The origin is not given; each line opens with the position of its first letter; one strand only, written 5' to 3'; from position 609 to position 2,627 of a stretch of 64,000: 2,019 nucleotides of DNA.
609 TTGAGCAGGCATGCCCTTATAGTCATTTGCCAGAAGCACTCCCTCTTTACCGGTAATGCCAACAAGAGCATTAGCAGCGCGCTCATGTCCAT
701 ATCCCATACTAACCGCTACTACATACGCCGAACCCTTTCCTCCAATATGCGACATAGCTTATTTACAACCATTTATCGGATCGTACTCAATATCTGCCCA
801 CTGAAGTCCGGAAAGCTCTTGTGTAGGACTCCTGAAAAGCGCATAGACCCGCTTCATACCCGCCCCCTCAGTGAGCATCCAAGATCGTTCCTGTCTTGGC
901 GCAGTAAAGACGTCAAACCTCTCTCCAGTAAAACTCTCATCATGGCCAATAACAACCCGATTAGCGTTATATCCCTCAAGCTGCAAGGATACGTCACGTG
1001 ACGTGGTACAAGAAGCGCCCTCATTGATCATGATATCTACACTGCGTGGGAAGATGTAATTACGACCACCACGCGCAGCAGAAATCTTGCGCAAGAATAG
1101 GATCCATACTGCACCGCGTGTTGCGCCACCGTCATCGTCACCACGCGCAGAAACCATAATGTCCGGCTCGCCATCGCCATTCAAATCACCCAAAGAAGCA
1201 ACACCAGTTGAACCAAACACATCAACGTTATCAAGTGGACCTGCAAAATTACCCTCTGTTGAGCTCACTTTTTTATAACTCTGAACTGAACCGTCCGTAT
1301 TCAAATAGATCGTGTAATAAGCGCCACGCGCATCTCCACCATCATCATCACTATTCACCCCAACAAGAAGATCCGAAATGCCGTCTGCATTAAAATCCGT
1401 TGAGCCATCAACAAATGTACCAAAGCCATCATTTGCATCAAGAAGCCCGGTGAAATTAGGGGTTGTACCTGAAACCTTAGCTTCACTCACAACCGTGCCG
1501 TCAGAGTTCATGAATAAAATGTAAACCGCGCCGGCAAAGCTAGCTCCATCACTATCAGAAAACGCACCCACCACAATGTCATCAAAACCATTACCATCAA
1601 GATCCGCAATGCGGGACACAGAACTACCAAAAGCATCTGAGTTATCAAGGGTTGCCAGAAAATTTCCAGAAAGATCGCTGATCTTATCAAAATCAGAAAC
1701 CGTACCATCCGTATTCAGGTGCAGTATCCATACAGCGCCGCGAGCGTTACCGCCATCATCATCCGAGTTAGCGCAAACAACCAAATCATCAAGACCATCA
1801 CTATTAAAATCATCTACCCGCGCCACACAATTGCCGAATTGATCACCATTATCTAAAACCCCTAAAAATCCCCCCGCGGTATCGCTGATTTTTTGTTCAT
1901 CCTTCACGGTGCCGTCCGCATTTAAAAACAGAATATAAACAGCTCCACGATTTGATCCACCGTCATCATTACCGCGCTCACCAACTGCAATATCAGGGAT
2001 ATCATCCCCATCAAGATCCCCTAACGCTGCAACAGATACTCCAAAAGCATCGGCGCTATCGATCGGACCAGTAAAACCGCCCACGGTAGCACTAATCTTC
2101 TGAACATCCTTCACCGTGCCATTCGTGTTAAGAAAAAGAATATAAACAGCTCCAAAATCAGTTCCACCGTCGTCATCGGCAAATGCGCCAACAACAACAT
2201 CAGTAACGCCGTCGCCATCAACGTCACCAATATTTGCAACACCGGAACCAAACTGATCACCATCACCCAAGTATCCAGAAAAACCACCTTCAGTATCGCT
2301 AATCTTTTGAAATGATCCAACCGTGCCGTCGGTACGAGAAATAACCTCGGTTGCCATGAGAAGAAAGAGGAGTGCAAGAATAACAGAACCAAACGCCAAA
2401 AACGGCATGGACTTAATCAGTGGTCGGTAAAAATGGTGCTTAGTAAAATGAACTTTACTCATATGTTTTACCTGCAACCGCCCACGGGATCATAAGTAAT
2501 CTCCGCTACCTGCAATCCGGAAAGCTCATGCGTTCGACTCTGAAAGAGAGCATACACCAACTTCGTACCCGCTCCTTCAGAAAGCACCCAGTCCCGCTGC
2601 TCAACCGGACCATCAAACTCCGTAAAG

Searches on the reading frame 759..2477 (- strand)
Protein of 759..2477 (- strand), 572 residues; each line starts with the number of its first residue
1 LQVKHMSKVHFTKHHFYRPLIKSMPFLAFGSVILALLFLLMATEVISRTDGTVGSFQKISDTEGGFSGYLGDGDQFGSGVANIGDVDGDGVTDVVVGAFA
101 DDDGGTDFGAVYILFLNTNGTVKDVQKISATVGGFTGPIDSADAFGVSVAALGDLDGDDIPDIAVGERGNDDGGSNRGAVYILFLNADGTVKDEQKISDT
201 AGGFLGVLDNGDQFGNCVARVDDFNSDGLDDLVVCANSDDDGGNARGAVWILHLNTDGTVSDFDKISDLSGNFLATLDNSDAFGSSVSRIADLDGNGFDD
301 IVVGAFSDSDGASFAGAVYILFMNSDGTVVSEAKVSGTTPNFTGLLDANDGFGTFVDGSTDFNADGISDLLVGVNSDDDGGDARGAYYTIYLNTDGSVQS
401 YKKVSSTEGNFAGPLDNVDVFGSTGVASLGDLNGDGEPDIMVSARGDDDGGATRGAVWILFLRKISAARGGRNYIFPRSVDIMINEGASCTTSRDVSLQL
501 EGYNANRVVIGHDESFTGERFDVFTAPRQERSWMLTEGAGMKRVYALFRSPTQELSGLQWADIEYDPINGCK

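Call 26: search_protein_families(library=ncbifam, proteins=[window:759-2477:-], max_evalue=0.00001)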
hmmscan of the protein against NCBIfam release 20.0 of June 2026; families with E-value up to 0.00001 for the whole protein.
window:759-2477:- (572 aa): 1 family
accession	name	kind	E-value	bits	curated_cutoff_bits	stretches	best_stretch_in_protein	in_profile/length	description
NF047539.1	XAC2610_fam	domain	2.5e-10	40.7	35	0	221-256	3-37/89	XAC2610-related protein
